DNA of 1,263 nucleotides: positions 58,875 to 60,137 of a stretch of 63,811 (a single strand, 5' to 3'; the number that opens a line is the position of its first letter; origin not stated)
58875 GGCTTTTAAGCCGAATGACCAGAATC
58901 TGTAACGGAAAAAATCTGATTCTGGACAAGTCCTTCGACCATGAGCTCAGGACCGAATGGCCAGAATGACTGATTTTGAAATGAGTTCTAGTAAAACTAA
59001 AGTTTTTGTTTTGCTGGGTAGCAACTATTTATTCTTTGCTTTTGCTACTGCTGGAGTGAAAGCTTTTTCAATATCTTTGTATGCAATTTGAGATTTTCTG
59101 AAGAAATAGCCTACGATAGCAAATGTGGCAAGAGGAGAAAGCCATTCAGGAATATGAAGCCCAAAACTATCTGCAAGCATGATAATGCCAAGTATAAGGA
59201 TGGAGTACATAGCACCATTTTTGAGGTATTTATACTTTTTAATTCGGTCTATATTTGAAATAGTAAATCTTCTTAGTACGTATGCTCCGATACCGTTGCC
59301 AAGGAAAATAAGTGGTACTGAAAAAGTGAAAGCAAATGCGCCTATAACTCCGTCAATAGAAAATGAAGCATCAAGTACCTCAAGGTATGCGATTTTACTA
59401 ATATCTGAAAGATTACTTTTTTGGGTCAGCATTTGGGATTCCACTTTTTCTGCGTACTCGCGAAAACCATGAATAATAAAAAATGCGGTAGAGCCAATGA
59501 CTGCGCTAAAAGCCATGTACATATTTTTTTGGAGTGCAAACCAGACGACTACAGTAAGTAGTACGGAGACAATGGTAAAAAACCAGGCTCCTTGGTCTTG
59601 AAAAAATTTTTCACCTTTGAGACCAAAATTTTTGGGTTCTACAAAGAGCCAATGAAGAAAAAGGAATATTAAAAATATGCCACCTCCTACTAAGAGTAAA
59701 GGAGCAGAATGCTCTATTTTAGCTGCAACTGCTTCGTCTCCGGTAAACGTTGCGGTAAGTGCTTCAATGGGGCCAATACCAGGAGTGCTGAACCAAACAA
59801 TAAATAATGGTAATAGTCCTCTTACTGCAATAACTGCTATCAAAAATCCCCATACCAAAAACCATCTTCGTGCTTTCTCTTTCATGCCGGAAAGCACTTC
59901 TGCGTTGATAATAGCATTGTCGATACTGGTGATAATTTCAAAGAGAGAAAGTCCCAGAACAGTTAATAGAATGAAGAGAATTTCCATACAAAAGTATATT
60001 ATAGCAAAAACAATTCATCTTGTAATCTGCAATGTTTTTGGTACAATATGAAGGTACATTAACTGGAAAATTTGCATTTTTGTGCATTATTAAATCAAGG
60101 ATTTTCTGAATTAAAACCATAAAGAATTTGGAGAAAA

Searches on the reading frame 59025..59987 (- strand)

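Call 36: search_protein_families(library=pfam, proteins=[window:59025-59987:-], max_evalue=0.001)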
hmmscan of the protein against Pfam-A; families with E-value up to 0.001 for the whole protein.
window:59025-59987:- (320 aa): 2 families
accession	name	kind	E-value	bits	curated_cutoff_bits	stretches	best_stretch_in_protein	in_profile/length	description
PF04332.21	DUF475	-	2.5e-47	162.6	27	1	22-301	1-288/293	Protein of unknown function (DUF475)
PF03741.22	TerC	-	5.1e-19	69.1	27.8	2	141-273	45-177/178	Integral membrane protein TerC family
